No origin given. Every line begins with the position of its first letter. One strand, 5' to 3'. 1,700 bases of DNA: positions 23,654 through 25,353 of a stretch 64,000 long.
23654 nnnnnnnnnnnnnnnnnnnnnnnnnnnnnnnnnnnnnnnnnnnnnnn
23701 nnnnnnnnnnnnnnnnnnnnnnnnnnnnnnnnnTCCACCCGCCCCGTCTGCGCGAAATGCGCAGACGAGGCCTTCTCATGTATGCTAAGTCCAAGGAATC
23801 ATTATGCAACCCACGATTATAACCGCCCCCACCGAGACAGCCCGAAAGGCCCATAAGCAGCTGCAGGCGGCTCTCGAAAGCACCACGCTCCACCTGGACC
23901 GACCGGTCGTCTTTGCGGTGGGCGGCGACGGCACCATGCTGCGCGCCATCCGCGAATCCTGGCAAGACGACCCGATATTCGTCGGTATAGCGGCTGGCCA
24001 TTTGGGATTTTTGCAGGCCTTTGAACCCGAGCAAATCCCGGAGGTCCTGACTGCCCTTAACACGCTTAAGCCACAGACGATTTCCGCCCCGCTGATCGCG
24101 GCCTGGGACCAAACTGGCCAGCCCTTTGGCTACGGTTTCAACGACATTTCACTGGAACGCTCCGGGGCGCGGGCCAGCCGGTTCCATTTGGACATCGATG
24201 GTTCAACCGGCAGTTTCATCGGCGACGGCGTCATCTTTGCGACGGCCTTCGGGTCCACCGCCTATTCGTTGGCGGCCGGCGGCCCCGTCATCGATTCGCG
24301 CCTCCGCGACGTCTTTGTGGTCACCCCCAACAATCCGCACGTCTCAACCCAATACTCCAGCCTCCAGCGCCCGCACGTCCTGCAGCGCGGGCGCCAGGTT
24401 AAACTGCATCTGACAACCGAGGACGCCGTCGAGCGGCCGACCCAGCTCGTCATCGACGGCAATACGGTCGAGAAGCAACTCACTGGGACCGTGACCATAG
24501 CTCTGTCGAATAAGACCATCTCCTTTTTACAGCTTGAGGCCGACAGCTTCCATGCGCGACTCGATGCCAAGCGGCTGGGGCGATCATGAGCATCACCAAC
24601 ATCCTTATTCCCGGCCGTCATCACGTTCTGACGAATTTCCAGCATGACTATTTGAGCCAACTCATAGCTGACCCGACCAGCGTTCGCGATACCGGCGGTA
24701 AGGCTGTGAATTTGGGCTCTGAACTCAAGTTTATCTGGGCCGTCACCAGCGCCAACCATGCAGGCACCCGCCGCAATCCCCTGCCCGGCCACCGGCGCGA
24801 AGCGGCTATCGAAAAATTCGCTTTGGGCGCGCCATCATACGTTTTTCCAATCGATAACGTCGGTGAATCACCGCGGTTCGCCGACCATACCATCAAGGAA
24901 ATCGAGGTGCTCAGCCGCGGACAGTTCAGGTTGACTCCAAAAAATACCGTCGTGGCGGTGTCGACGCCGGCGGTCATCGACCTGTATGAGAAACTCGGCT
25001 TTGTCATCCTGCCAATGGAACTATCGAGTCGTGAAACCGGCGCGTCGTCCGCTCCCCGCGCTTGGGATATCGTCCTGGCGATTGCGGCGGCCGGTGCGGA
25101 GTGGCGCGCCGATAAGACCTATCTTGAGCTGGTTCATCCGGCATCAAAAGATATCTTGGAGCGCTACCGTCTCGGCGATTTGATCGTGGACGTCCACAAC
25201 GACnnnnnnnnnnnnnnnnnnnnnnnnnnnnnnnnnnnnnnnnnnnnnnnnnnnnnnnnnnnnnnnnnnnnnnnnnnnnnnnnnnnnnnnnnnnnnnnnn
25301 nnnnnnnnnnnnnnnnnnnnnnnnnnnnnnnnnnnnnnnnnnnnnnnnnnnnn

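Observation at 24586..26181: Unusual 531-aa fusion in the NAD cluster: an unrecognised N-terminal domain joined to a SAM-dependent methyltransferase, coupled to nadK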

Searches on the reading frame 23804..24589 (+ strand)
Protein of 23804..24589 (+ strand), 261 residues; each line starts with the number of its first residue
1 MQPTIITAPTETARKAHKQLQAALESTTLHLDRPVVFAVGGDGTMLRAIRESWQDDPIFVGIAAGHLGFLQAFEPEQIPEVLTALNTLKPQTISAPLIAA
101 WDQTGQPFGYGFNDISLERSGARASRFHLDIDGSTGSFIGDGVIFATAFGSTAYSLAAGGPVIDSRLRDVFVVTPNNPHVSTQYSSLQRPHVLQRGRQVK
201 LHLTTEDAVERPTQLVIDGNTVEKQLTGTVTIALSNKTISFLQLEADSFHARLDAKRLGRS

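Call 5: search_protein_families(library=pfam, proteins=[window:23804-24589:+], max_evalue=0.01)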
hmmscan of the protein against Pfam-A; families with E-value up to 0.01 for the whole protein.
window:23804-24589:+ (261 aa): 2 families
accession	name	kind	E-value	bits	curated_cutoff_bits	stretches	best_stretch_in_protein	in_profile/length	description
PF20143.4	NAD_kinase_C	-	2.8e-15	56.6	23.7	1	120-242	10-124/126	ATP-NAD kinase C-terminal domain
PF01513.26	NAD_kinase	-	1.7e-10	41.8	25.5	1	34-86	74-126/130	ATP-NAD kinase N-terminal domain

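Call 6: search_protein_families(library=ncbifam, proteins=[window:23804-24589:+], max_evalue=0.01)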
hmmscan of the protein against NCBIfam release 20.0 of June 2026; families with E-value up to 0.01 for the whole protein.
window:23804-24589:+ (261 aa): 18 families
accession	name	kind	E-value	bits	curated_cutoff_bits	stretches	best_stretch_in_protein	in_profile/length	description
NF002521.0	PRK01911.1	equivalog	1.4e-26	93.6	309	1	13-256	45-283/292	NAD kinase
NF003424.0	PRK04885.1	equivalog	3e-26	92.2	220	1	2-254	2-257/265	NAD kinase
NF002892.0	PRK03372.1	equivalog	1.7e-25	90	299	1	14-256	51-291/312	NAD kinase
NF003406.0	PRK04761.1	equivalog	1e-24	87.1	211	1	5-236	10-232/257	NAD kinase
NF010679.0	PRK14077.1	equivalog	2.3e-24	86.2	343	1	29-244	61-270/287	NAD(+) kinase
NF002902.0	PRK03501.1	equivalog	3.7e-23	82.2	219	1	32-253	41-261/266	NAD kinase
NF010677.0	PRK14075.1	equivalog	4e-23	82.3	260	1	19-253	31-246/257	NAD(+) kinase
NF002306.0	PRK01231.1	equivalog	6.4e-23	81.3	316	1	11-243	45-275/299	NAD(+) kinase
NF002984.0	PRK03708.1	equivalog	8.2e-23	81.2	326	1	30-249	55-266/277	NAD(+) kinase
NF010678.0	PRK14076.1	equivalog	4.8e-22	78.6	493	1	34-254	351-564/570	bifunctional NADP phosphatase/NAD kinase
NF002561.0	PRK02155.1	equivalog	2.6e-21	76.2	371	1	9-256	41-284/297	NAD kinase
NF002255.0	PRK01185.1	subfamily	1.1e-19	70.6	304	1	31-254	51-262/271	NAD(+) kinase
NF002731.0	PRK02645.1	equivalog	2.8e-18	66.3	312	1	15-254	42-287/305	NAD(+) kinase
NF002893.0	PRK03378.1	equivalog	8e-18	64.8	386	1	36-255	67-283/292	NAD(+) kinase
NF001838.0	PRK00561.1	equivalog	1.5e-16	60.6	265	1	8-237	8-234/259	NAD(+) kinase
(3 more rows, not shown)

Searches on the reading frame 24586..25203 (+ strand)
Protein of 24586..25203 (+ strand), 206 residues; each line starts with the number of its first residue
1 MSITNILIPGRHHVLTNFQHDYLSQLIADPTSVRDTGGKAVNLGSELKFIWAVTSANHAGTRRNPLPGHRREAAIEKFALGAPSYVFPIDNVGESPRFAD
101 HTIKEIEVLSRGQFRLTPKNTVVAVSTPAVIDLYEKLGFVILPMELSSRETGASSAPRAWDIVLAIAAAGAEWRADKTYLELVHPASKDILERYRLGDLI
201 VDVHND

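Call 16: search_solved_structures(query=A2, max_evalue=10, show_alignments=3)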
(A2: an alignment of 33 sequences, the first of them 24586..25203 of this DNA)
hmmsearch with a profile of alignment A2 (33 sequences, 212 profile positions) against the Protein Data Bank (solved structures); distinct sequences matched with E-value up to 10: 9.
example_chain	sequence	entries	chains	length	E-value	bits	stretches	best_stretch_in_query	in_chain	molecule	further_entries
1f9a_A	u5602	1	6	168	4.5e-06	29.6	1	42-155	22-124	HYPOTHETICAL PROTEIN MJ0541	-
8tl7_A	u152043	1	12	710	0.0083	18.9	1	164-210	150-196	Computationally designed protein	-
1m8g_A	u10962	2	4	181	0.32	13.8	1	44-93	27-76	Nicotinamide-nucleotide Adenylyltransferase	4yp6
1ej2_A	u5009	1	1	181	0.33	13.7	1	44-93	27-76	NICOTINAMIDE MONONUCLEOTIDE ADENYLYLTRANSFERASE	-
4yp5_A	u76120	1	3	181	0.33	13.7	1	44-93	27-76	Nicotinamide-nucleotide adenylyltransferase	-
1hyb_A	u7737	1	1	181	0.33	13.7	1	44-93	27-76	NICOTINAMIDE MONONUCLEOTIDE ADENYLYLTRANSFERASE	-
1m8k_A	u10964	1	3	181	0.33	13.7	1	44-93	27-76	Nicotinamide-nucleotide Adenylyltransferase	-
1m8f_A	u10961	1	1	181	0.33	13.7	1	44-93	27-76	nicotinamide-nucleotide adenylyltransferase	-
1m8j_A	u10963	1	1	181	0.33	13.7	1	44-93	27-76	Nicotinamide-nucleotide Adenylyltransferase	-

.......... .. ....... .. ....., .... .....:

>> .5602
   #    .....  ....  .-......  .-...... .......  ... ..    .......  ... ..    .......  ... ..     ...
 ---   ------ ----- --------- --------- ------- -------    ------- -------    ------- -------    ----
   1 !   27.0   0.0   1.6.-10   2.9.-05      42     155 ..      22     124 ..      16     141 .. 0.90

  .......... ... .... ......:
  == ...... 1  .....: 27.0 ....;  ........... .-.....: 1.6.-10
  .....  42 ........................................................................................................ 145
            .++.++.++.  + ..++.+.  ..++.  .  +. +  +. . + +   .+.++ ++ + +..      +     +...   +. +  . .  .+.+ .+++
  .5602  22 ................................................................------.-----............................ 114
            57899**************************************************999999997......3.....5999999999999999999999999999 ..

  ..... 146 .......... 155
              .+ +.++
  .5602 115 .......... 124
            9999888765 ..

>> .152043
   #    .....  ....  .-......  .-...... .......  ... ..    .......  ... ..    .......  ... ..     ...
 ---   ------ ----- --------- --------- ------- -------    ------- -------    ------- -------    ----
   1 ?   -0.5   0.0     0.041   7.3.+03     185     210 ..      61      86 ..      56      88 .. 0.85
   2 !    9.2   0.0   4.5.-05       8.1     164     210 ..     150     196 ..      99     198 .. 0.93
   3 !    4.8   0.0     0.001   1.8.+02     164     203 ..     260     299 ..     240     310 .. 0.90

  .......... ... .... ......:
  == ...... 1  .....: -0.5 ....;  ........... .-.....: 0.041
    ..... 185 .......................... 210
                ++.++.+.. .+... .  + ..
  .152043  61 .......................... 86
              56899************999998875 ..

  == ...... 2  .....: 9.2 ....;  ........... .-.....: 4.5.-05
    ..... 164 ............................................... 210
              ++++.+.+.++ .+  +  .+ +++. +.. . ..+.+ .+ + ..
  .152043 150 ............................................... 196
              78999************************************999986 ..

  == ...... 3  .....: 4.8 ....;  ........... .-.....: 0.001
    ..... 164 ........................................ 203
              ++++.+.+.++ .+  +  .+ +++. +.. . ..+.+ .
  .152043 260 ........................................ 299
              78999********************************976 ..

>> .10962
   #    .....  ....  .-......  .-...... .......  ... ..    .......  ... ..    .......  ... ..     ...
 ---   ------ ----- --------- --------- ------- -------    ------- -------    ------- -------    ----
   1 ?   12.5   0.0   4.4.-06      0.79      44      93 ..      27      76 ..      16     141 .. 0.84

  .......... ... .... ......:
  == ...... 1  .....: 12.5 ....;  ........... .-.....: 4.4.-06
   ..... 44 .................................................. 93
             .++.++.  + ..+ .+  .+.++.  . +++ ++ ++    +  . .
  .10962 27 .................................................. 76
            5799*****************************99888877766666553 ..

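Call 27: predict_structure(alignment_id=A2)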
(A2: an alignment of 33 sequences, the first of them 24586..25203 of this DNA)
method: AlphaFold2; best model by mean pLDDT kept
length: 206 residues; sequences in the alignment: 33
mean_pLDDT: 94.9   pTM: 0.91
mean pLDDT of the five models: 94.9, 94.4, 94.2, 94.1, 93.8
residues with pLDDT >= 90: 187; 70-90: 17; 50-70: 2; < 50: 0
segments of 3 or more residues with pLDDT < 50: none
pLDDT, mean of each block of 10 residues (from residue 1): 95 96 97 96 97 85 83 95 96 91 98 98 96 97 96 95 96 98 98 97 89
secondary structure, 60 per line:
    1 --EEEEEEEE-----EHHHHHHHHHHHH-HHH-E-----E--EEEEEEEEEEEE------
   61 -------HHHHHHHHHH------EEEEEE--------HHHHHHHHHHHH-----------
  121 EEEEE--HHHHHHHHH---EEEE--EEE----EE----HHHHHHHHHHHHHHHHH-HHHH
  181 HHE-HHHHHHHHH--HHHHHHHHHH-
elements in order: E3-10 H17-28 E43-54 H68-77 E84-89 H98-109 E121-125 H128-136 E140-143 E146-148 H159-175 H177-182 H185-193 H196-205

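Call 45: search_protein_representatives(alignment_id=A2)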
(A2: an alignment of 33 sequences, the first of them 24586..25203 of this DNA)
Query: 33 sequences, 212 profile positions. Proteins with E-value up to 0.001 (for the whole library): 256; up to 1e-10: 180; up to 1e-30: 70. The best 150 are listed.
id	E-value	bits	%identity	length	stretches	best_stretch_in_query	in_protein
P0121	8.2e-86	303.3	-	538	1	2-211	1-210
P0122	3.8e-67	242.3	-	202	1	3-186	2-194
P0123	9.8e-66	237.7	-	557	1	4-212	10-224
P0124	1.2e-65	237.5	-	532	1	4-212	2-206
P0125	1.2e-64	234.1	-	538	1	4-212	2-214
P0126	1.7e-61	223.8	-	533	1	3-211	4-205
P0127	3.4e-58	213.1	-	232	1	2-212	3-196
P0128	3.5e-58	213.0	-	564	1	3-212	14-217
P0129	5.3e-56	205.9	-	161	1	34-201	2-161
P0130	2.0e-54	200.7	-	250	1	62-212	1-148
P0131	2.4e-54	200.5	-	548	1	4-212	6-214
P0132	9.4e-53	195.3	-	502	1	4-212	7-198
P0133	9.9e-53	195.2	-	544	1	4-211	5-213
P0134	2.7e-52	193.8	-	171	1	2-162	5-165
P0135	1.0e-51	191.9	-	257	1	4-211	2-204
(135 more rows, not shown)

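Call 83: find_encoding_contigs(protein=P0127, flank=6000, max_places=2)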
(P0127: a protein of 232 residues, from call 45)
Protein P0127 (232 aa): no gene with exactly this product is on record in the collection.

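Call 84: find_encoding_contigs(protein=P0122, flank=6000, max_places=2)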
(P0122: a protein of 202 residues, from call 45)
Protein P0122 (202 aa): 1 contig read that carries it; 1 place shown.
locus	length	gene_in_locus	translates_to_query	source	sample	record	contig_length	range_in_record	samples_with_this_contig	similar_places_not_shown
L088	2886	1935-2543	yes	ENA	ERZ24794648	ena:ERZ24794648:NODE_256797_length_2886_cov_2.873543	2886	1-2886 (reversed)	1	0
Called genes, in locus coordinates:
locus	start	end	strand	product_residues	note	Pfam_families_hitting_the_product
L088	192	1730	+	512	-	PF05598:DUF772, PF13751:DDE_Tnp_1_6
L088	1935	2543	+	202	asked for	-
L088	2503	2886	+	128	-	?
